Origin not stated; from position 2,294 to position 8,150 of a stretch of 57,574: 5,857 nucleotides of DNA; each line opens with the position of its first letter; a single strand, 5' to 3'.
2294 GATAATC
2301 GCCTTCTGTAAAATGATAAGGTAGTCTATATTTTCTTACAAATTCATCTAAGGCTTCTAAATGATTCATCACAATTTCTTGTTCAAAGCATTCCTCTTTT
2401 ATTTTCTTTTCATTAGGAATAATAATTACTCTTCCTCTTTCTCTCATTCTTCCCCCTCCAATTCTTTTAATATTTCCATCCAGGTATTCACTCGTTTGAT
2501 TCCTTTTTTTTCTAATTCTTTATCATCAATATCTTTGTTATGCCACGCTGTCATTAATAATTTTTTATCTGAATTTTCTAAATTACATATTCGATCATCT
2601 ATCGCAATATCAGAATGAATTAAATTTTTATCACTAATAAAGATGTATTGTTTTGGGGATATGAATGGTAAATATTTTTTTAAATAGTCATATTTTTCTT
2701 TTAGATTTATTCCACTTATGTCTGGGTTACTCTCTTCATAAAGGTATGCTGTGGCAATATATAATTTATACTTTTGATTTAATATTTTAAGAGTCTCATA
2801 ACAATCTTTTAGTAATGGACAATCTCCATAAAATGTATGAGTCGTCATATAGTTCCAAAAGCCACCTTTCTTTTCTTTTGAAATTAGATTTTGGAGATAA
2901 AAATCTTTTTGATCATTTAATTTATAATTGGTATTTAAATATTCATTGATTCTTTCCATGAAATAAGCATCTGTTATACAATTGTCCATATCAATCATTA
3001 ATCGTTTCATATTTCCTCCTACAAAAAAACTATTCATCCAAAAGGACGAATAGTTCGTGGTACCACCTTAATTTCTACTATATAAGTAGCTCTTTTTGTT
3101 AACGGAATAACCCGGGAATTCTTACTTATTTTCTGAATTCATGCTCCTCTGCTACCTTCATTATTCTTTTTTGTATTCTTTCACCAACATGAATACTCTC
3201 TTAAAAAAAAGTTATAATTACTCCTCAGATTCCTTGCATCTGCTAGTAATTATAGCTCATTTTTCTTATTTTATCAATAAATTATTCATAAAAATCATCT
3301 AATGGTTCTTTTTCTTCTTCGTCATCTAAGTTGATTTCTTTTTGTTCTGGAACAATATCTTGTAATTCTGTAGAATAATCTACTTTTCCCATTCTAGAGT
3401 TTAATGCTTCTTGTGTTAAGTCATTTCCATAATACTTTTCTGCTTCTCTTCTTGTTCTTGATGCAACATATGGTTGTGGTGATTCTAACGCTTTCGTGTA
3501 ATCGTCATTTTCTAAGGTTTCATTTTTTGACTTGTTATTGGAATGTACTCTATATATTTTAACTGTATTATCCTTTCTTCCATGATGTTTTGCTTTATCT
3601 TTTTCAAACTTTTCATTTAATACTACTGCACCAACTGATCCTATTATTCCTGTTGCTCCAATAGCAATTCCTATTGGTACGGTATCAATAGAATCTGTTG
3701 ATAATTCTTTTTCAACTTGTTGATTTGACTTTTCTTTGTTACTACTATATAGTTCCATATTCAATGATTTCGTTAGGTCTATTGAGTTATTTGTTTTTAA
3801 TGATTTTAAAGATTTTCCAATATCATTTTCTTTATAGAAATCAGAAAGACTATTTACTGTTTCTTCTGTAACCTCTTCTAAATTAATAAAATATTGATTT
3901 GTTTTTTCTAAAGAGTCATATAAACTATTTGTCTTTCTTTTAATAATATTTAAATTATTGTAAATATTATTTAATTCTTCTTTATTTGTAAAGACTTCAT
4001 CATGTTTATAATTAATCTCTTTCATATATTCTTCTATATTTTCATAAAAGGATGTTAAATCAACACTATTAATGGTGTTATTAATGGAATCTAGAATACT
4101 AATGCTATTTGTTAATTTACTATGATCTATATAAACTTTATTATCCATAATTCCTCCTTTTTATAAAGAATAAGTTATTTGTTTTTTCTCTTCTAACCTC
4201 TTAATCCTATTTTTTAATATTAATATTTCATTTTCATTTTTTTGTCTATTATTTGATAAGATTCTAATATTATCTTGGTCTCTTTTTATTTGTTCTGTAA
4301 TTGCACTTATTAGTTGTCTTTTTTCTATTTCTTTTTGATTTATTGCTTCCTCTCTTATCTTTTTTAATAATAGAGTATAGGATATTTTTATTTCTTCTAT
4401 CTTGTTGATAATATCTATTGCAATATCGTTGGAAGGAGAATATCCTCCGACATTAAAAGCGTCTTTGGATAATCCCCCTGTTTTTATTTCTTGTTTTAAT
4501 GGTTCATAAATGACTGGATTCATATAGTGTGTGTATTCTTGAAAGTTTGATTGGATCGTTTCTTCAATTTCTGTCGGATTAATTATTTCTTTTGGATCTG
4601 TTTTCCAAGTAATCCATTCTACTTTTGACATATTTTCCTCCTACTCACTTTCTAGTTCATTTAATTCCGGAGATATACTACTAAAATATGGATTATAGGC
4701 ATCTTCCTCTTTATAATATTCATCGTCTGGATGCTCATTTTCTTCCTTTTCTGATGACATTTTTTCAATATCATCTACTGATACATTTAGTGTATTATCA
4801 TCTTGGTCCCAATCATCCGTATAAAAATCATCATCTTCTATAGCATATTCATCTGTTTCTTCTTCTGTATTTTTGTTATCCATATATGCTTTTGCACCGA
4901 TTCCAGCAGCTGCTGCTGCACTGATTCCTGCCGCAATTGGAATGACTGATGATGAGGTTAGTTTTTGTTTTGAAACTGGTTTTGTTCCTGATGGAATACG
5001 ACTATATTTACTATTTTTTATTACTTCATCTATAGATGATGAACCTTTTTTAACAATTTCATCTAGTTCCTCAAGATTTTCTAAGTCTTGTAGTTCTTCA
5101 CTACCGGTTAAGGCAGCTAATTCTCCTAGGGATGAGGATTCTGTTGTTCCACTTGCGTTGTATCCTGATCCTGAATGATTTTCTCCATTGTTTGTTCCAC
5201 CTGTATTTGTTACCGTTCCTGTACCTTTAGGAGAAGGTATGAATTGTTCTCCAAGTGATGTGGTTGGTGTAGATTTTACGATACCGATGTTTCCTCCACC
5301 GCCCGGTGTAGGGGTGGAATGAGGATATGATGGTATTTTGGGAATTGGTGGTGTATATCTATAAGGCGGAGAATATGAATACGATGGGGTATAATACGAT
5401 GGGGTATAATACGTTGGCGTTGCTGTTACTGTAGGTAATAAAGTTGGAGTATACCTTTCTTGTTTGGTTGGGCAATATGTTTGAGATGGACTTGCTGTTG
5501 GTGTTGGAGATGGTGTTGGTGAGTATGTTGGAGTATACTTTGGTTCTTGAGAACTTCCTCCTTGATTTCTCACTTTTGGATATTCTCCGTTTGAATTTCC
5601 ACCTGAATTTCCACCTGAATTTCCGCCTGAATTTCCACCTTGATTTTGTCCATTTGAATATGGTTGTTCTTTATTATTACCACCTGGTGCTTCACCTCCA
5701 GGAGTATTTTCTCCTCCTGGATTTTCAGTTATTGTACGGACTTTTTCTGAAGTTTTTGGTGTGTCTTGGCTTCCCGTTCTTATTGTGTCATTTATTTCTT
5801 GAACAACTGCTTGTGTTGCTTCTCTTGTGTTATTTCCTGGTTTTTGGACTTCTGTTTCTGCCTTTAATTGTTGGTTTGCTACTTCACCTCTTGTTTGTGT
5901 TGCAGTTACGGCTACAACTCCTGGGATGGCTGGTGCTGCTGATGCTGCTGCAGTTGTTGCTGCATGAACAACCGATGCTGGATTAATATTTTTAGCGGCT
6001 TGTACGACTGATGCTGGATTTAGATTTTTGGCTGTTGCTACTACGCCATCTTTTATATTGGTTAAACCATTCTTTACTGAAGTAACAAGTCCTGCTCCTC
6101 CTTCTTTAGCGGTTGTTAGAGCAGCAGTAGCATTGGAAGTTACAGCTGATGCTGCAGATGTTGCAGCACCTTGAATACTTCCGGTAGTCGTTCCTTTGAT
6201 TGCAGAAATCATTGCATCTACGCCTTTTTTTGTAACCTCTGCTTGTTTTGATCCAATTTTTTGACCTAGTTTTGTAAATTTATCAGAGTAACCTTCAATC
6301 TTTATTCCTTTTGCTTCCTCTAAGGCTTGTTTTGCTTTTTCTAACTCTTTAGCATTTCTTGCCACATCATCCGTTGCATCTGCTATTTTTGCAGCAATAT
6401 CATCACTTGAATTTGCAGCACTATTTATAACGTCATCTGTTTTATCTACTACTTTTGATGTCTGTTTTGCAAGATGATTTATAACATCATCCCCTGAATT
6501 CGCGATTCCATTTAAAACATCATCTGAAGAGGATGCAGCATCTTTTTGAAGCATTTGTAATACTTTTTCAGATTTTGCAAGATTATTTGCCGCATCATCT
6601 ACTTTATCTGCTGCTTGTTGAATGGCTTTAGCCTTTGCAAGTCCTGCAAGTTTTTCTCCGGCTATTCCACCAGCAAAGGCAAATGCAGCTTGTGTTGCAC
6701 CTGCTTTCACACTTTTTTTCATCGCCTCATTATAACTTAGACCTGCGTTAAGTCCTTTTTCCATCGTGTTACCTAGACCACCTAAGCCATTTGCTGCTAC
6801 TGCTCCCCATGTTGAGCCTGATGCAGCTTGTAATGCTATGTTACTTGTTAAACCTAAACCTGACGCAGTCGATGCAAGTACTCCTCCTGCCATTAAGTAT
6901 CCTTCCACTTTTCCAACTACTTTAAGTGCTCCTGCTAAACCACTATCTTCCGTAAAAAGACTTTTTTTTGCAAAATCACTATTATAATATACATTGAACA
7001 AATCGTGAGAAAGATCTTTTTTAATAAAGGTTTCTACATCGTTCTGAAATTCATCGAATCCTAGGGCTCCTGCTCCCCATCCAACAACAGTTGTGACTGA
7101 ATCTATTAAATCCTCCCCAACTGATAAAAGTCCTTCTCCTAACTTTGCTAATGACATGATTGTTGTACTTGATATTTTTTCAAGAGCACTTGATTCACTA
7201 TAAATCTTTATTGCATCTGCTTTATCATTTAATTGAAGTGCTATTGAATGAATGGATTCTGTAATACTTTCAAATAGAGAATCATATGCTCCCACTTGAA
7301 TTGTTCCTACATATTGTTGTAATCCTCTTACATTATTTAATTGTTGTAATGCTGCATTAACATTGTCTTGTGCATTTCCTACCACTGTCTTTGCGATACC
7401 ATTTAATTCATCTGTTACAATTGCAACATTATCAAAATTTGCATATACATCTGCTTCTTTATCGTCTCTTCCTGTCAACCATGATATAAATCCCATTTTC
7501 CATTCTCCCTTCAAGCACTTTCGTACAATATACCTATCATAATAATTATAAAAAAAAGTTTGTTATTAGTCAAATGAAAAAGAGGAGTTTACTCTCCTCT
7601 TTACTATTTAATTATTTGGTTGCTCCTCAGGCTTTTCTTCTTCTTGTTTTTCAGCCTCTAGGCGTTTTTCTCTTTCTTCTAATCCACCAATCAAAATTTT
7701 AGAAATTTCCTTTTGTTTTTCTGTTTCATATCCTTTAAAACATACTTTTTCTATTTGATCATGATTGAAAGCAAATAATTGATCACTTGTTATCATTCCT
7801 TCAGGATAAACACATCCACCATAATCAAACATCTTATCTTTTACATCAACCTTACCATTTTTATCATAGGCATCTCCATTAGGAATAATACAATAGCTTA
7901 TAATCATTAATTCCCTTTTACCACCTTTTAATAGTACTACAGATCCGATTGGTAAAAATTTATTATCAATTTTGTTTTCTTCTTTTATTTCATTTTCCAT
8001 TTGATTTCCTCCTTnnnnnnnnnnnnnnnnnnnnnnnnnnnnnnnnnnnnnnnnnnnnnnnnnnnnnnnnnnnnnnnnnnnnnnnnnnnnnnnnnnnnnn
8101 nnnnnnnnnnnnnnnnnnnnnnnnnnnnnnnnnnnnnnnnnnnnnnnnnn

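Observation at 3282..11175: T7SSb-style substrate module without any secretion machinery in the window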

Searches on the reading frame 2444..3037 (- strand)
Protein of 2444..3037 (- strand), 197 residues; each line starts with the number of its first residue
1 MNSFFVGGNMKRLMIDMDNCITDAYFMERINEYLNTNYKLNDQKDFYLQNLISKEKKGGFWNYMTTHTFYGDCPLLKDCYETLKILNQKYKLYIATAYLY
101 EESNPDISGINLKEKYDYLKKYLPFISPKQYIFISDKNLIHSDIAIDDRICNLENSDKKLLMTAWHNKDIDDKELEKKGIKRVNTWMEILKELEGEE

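Call 10: search_protein_families(library=pfam, proteins=[window:2444-3037:-], max_evalue=0.01)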
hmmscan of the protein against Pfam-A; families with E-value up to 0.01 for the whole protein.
window:2444-3037:- (197 aa): 1 family
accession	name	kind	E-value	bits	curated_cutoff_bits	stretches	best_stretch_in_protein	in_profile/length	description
PF06941.18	NT5C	-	7e-19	68.8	24.8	1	13-188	4-169/180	5' nucleotidase, deoxy (Pyrimidine), cytosolic type C protein (NT5C)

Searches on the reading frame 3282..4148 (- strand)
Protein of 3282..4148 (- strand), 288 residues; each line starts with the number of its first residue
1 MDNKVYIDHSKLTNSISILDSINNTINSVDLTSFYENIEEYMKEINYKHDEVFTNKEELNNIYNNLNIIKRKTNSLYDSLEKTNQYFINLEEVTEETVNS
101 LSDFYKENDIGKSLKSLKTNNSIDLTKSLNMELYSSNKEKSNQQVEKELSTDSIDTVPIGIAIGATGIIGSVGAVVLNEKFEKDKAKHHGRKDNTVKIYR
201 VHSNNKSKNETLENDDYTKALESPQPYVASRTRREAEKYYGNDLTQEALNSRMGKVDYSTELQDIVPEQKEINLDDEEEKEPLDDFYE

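Call 3: search_protein_families(library=pfam, proteins=[window:3282-4148:-], max_evalue=1)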
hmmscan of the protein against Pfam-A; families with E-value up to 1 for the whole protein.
window:3282-4148:- (288 aa): 5 families
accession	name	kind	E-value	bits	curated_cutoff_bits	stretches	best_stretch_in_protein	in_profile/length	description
PF04136.21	COG3_N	-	0.007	16.7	27.9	1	31-117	16-103/147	Conserved oligomeric Golgi complex subunit 3, N-terminal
PF25399.1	DeaD_dimer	-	0.029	14.8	23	1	18-52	14-48/67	RNA helicase DeaD dimerization domain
PF05299.18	Peptidase_M61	-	0.063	14.1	22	1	28-107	34-114/118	M61 glycyl aminopeptidase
PF07295.17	DUF1451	-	0.19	12.3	26.1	1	71-132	9-67/146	Zinc-ribbon containing domain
PF04120.17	Iron_permease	-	0.32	11.3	25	1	69-109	71-111/128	Low affinity iron permease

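Call 4: search_protein_families(library=ncbifam, proteins=[window:3282-4148:-], max_evalue=1)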
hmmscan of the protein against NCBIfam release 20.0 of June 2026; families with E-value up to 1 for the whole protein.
window:3282-4148:- (288 aa): 3 families
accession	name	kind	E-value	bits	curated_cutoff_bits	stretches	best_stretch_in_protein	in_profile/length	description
NF053826.1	PrePilPeptEppA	equivalog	0.24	10.7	450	1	42-120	235-315/334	prepilin peptidase EppA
NF003127.0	PRK04046.1-3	equivalog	0.32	10.7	333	1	52-171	28-156/227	translation initiation factor IF-6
TIGR04527.1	mycoplas_twoTM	subfamily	0.32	10.7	125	1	17-176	51-210/248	MG_279/MG_280 family protein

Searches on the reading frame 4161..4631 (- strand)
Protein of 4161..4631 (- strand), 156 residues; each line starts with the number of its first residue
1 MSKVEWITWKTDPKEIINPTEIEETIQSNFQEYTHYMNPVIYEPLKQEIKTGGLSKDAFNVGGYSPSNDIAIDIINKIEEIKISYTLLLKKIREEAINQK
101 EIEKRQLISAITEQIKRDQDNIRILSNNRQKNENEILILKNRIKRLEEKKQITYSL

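Call 3: search_protein_families(library=pfam, proteins=[window:4161-4631:-], max_evalue=1)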
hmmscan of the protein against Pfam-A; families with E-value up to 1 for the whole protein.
window:4161-4631:- (156 aa): 1 family
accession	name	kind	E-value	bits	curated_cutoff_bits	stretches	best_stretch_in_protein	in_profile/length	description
PF16000.10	CARMIL_C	-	0.68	10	25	1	70-135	41-113/299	CARMIL C-terminus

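Call 4: search_protein_families(library=ncbifam, proteins=[window:4161-4631:-], max_evalue=1)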
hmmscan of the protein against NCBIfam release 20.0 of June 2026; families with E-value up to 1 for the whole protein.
window:4161-4631:- (156 aa): 0 families

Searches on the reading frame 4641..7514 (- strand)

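Call 3: search_protein_families(library=pfam, proteins=[window:4641-7514:-], max_evalue=1)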
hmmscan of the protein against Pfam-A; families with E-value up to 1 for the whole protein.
window:4641-7514:- (957 aa): 2 families
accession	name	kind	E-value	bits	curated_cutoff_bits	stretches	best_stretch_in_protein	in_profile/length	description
PF22215.1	MLKL_N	-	0.2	11.6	27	0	60-115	30-85/142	Mixed lineage kinase domain-like N-terminal domain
PF04108.17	ATG17_like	-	0.3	10.9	43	1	299-401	186-280/355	Autophagy protein ATG17-like domain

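Call 4: search_protein_families(library=ncbifam, proteins=[window:4641-7514:-], max_evalue=1)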
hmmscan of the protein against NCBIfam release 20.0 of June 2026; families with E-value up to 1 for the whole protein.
window:4641-7514:- (957 aa): 1 family
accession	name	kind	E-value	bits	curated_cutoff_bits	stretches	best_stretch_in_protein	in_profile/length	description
TIGR01495.1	ETRAMP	paralog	0.16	12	32.75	1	849-886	48-83/85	ETRAMP family protein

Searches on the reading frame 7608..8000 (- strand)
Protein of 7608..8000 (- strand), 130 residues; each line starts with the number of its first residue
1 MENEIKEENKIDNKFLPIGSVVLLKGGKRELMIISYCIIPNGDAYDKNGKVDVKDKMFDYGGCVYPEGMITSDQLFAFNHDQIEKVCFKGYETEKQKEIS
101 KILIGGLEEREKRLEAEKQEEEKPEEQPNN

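Call 3: search_protein_families(library=pfam, proteins=[window:7608-8000:-], max_evalue=1)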
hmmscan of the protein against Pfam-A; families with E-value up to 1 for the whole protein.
window:7608-8000:- (130 aa): 3 families
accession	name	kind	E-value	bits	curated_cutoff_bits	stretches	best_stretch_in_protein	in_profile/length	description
PF13780.11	DUF4176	-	1.6e-25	89.4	25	1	15-98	1-73/74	Domain of unknown function (DUF4176)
PF05914.17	RIB43A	-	0.014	14.7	28.9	1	80-127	259-306/372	RIB43A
PF13953.12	PapC_C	-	0.21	11.8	27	0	12-33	8-28/66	PapC C-terminal domain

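Call 4: search_protein_families(library=ncbifam, proteins=[window:7608-8000:-], max_evalue=1)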
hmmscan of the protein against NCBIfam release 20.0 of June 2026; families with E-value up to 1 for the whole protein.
window:7608-8000:- (130 aa): 0 families

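Call 26: search_solved_structures(query=window:7608-8000:-, max_evalue=1)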
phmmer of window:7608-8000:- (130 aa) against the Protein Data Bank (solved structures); distinct sequences matched with E-value up to 1: 2.
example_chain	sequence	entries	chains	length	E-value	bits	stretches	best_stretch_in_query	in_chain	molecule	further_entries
9dcs_A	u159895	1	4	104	2.4e-08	37.4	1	14-102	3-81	DUF4176 domain-containing protein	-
2e8m_A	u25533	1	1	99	0.51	13.7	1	63-106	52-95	Epidermal growth factor receptor kinase substrate 8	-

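Call 89: find_related_loci(query=A9, collection=metagenome_contigs, flank=10000)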
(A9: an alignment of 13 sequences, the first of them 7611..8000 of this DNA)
Query A9 (130 aa) in metagenome_contigs; peptide patterns used: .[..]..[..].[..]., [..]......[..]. (x = any residue, [..] = any of these).
316 stretches matched a pattern; 200 encode a relative of the query (tblastn E <= 1e-3); the best 80 are kept; 79 distinct loci.
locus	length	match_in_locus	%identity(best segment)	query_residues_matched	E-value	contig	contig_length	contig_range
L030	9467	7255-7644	100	1-130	3e-83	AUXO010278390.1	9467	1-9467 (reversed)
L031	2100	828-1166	84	5-117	5e-63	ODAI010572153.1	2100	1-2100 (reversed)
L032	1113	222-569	80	5-120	4e-65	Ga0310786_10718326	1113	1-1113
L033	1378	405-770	78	1-124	3e-64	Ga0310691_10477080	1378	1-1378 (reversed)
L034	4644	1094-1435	78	7-120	7e-60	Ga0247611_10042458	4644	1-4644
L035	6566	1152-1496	77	5-118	5e-59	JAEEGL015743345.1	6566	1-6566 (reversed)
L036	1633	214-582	77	1-118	3e-61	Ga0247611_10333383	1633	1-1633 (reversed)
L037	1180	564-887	81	7-114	3e-60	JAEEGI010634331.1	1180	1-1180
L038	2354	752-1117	75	3-121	1e-57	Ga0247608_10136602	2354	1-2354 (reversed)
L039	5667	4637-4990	75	5-121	7e-57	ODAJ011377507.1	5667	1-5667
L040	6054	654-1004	73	8-126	6e-55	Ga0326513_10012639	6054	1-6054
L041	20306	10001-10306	79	14-115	6e-54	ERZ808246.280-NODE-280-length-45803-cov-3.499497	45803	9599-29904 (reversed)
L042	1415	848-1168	76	15-120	8e-56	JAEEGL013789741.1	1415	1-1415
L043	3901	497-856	70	11-129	1e-53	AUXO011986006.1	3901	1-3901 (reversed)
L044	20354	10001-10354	69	11-128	1e-52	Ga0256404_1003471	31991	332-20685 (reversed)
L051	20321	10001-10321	73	14-119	8e-51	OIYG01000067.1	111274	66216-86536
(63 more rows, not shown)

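Call 97: search_protein_families(library=ncbifam, proteins=[L051:13136-17719:+, L051:17709-17999:+, L051:18096-18767:+, L051:18873-19097:+, L051:19117-19677:+, L051:19684-19989:+, L051:12044-12349:+], max_evalue=0.01)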
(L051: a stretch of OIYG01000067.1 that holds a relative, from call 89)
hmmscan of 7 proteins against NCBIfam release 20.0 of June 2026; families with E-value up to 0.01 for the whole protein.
L051:13136-17719:+ (1528 aa): 5 families
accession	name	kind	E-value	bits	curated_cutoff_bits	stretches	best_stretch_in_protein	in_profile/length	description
TIGR03928.1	T7_EssCb_Firm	equivalog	1.2e-278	927.6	778.4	1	227-1514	5-1294/1296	type VII secretion protein EssC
TIGR03924.1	T7SS_EccC_a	equivalog_domain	8.5e-100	335.4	509.15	1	248-927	4-660/673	type VII secretion protein EccCa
TIGR03925.1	T7SS_EccC_b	equivalog_domain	1.6e-59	201.7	346.55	2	988-1327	2-354/564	type VII secretion protein EccCb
NF007615.0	PRK10263.1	equivalog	1.1e-14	53.1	1566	1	679-917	983-1228/1355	DNA translocase FtsK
NF041214.1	plasmid_TraB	equivalog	0.0045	15.5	800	0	707-905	246-419/639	plasmid transfer protein TraB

L051:17709-17999:+ (97 aa): 0 families

L051:18096-18767:+ (224 aa): 0 families

L051:18873-19097:+ (75 aa): 0 families

L051:19117-19677:+ (187 aa): 0 families

L051:19684-19989:+ (102 aa): 0 families

L051:12044-12349:+ (102 aa): 0 families
